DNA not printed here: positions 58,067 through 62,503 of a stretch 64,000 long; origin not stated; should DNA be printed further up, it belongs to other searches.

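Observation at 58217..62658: Giant cytoplasmic multi-propeller NHL protein coupled to a sodium:solute symporter and preceded by an AtpZ-like mini-protein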

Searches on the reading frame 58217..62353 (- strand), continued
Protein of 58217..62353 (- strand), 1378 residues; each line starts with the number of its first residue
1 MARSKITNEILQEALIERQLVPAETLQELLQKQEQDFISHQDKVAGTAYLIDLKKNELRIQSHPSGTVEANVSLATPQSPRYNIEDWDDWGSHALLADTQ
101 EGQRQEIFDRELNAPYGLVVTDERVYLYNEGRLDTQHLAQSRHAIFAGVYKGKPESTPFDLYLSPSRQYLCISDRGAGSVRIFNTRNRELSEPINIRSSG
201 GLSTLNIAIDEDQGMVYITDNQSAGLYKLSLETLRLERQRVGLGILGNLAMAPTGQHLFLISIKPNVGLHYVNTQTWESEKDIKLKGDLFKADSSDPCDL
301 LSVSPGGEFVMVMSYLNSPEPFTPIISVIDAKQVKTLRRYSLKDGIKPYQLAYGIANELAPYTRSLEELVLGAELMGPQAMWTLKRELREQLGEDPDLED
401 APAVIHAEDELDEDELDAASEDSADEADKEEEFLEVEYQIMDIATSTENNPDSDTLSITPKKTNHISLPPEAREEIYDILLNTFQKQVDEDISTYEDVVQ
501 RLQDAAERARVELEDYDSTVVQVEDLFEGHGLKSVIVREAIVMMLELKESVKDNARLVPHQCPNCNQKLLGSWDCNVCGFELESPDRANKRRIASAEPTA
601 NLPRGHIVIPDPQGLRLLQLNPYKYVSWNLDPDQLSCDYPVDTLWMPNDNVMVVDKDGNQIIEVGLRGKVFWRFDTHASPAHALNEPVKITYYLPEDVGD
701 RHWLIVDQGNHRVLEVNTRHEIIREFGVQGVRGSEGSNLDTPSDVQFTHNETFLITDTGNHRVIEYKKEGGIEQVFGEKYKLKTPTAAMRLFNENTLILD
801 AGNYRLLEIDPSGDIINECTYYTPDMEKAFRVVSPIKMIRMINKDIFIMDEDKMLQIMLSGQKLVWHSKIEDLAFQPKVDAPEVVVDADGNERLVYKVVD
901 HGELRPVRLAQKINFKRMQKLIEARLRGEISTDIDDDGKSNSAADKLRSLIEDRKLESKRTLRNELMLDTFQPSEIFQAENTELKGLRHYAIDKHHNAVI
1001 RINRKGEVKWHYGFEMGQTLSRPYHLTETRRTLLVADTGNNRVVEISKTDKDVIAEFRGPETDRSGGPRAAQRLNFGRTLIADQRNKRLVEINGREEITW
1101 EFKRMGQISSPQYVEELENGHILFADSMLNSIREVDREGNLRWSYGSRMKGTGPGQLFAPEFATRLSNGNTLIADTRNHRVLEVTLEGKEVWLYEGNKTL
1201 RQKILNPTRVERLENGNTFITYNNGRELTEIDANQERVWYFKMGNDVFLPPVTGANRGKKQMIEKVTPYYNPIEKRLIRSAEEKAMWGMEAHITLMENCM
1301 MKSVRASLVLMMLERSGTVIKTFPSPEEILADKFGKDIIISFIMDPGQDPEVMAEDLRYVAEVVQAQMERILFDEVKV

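Call 12: find_encoding_contigs(protein=P0032, flank=8000, max_places=2)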
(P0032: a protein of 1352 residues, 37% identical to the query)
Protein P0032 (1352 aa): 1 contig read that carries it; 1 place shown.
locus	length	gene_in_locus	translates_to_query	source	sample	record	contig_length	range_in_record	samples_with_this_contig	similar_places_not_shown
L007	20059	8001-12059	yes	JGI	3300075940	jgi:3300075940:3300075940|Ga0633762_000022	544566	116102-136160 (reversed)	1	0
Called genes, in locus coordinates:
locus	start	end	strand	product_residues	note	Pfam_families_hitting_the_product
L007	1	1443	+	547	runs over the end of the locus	PF01136:Peptidase_U32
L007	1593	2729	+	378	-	PF08442:ATP-grasp_2, PF13549:ATP-grasp_5 (faint), PF24948:Citrate_synth_N, PF00549:Ligase_CoA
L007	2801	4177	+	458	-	PF22148:Fervidolysin_NPro-like, PF00082:Peptidase_S8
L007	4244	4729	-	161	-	-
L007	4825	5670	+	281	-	PF00535:Glycos_transf_2, PF10111:Glyco_tranf_2_2, PF13641:Glyco_tranf_2_3 (weak), PF02709:Glyco_transf_7C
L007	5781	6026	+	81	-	-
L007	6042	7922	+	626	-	PF00270:DEAD, PF04851:ResIII (weak), PF00271:Helicase_C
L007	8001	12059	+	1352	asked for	PF01436:NHL (faint), PF07194:P2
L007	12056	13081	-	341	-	PF04389:Peptidase_M28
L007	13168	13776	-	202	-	PF04229:GrpB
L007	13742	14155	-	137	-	PF02391:MoaE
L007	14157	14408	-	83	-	PF02597:ThiS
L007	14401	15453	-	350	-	PF00899:ThiF, PF00581:Rhodanese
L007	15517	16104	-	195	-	PF13302:Acetyltransf_3, PF13420:Acetyltransf_4, PF00583:Acetyltransf_1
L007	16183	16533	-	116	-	-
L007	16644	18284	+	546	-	PF13844:Glyco_transf_41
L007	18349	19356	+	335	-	-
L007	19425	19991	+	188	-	PF08212:Lipocalin_2, PF00061:Lipocalin (weak)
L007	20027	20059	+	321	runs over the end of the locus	-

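Call 13: find_encoding_contigs(protein=P0034, flank=8000, max_places=2)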
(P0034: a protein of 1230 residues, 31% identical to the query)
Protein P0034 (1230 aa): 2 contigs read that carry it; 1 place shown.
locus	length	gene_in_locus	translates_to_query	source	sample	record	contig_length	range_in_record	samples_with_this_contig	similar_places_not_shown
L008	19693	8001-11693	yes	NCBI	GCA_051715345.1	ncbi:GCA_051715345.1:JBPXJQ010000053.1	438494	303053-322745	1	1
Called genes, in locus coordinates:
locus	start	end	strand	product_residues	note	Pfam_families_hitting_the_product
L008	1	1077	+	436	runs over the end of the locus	PF05195:AMP_N, PF00557:Peptidase_M24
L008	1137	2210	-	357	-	PF00756:Esterase (faint), PF00561:Abhydrolase_1, PF12146:Hydrolase_4, PF12697:Abhydrolase_6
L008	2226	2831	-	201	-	PF06041:DUF924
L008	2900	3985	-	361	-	PF02675:AdoMet_dc, PF17284:Spermine_synt_N, PF01564:Spermine_synth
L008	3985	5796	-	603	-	PF13304:AAA_21 (faint), PF00005:ABC_tran, PF02463:SMC_N (faint)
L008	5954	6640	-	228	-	-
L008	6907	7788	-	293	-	PF01073:3Beta_HSD, PF01370:Epimerase, PF05368:NmrA, PF07993:NAD_binding_4 (weak), PF13460:NAD_binding_10, PF16363:GDP_Man_Dehyd (faint)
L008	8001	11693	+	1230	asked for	PF13360:PQQ_2 (faint), PF13570:Beta-prop_ACSF4 (faint), PF01436:NHL (faint), PF14269:Arylsulfotran_2 (faint), PF01011:PQQ (weak)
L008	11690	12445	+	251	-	PF00106:adh_short, PF01370:Epimerase (weak), PF08659:KR, PF13561:adh_short_C2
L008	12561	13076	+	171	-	-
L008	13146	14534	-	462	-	PF06123:CreD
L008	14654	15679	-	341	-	PF00512:HisKA, PF02518:HATPase_c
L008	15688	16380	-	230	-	PF00072:Response_reg, PF00486:Trans_reg_C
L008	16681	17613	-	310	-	PF03486:HI0933_like (faint), PF07992:Pyr_redox_2, PF13434:Lys_Orn_oxgnase (faint), PF13738:Pyr_redox_3, PF00070:Pyr_redox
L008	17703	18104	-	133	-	-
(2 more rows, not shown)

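Call 14: search_solved_structures(query=window:58217-62353:-, max_evalue=1, show_alignments=3)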
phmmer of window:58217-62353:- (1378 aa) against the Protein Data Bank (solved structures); distinct sequences matched with E-value up to 1: 65 (the best 60 are shown).
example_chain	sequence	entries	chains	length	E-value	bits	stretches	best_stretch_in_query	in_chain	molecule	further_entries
6d69_A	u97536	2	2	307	1.3e-11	45.9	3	1030-1181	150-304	NHL Repeat Region of D. melanogaster Thin | Thin, isoform D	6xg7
7b96_A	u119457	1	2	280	7.1e-11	43.4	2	1106-1232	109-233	Isoform 2 of Tripartite motif-containing protein 2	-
7b2r_A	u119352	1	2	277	7.1e-11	43.4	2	1106-1234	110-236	Tripartite motif-containing protein 2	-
7qrv_A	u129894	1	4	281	7.3e-11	43.4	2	1106-1232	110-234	Tripartite motif-containing protein 2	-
7qrx_A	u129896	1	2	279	6e-10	40.3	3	704-764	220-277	E3 ubiquitin-protein ligase TRIM71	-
9jur_A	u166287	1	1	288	7.1e-10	40.1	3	703-764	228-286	E3 ubiquitin-protein ligase TRIM71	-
8j72_A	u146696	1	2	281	1.7e-09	38.9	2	651-812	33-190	E3 ubiquitin-protein ligase TRIM71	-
7qrw_A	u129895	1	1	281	5e-09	37.3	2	1104-1190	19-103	Isoform 4 of Tripartite motif-containing protein 3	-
6fpt_A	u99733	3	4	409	1.1e-06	29.5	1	653-812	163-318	E3 ubiquitin-protein ligase TRIM71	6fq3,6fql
7zpz_A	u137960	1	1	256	1.8e-05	25.5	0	737-807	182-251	Pizza6-TSR-TSH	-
7zpw_A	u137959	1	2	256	2e-05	25.4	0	737-809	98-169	Pizza6-TSK-TSH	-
7djl_C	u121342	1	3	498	3.5e-05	24.6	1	648-777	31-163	Protein SUPPRESSOR OF QUENCHING 1, chloroplastic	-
6f0t_A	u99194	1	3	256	4.5e-05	24.2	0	737-809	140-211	Pizza6-SFW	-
7djm_A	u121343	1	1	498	4.9e-05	24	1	648-777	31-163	Protein SUPPRESSOR OF QUENCHING 1, chloroplastic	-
6i37_A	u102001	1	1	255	5.8e-05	23.8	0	738-809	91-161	nv1Pizza6-AYW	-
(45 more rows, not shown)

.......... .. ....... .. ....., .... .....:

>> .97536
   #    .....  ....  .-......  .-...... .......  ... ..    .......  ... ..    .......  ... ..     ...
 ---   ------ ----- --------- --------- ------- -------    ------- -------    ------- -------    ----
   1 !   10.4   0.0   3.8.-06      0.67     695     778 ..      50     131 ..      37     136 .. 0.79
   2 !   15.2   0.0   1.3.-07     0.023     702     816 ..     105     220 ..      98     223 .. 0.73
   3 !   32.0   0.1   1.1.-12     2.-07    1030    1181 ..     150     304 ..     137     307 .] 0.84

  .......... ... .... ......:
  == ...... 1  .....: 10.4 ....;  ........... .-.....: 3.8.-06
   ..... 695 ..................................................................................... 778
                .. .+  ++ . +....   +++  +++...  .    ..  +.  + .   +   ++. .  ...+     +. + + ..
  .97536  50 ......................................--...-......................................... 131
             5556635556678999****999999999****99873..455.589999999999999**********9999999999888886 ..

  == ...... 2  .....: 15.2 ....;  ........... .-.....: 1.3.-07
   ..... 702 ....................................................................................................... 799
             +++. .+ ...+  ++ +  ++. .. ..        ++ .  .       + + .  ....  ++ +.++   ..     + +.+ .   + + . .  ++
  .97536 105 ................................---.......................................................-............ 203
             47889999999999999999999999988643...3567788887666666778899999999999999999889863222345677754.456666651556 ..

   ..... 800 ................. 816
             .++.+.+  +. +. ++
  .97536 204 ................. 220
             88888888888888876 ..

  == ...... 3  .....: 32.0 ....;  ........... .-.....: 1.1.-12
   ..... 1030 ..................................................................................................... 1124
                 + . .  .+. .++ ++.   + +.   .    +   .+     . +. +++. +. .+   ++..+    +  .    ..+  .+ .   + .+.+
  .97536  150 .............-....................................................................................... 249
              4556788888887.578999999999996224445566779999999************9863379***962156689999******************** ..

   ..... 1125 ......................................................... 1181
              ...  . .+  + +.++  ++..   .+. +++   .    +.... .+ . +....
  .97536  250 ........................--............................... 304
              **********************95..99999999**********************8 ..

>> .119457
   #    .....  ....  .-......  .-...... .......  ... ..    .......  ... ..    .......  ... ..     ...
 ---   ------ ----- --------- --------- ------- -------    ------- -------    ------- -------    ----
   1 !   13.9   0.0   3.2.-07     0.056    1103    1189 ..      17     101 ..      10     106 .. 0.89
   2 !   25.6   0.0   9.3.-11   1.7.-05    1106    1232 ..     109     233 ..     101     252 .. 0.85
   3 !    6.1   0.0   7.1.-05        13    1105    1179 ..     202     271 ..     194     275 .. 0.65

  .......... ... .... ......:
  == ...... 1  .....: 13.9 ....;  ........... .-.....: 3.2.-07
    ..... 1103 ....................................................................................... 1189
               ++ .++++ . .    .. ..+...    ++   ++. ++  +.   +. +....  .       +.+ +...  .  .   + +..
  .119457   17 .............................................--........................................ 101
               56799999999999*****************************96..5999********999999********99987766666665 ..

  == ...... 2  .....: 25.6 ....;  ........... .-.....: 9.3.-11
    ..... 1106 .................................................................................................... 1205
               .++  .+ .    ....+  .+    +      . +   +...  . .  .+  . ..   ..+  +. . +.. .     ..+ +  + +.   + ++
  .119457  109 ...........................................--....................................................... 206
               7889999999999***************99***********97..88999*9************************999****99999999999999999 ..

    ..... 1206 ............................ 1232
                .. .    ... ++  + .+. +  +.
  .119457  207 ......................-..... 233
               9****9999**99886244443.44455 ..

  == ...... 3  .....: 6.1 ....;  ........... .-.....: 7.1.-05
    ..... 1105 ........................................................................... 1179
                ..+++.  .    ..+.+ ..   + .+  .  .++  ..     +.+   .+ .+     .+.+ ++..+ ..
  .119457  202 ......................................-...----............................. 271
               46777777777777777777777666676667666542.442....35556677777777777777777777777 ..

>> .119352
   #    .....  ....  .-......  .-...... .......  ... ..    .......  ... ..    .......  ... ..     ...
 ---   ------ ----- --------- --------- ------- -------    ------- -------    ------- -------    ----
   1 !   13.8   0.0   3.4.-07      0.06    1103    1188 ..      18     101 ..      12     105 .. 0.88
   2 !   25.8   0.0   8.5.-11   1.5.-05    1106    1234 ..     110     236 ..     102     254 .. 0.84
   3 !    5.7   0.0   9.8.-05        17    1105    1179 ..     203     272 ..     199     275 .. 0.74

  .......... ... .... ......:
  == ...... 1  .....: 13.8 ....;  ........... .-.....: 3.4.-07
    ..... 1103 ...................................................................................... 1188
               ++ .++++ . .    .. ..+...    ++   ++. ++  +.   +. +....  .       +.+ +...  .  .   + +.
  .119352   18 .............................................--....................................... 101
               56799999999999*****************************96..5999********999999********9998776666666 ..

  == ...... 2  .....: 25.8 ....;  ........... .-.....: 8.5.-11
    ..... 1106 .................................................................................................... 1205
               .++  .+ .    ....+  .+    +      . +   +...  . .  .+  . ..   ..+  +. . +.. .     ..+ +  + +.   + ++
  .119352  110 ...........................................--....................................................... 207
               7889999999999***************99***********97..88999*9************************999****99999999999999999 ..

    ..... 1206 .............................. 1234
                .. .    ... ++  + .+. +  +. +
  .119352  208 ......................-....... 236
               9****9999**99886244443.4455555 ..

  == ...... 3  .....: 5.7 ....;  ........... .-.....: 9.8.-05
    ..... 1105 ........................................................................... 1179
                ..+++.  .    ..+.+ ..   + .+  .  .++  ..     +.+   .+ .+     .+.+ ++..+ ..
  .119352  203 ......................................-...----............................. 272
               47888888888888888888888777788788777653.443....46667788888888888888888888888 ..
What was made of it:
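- On NHL-repeat propeller (PF01436): TRIM2, TRIM71 and Thin hit at E 1e-11 to 1e-9 (call 14).
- Closest known: NHL-repeat six-bladed propellers. Same: The best sequence matches in the PDB reach E 1e-11 (call 14).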
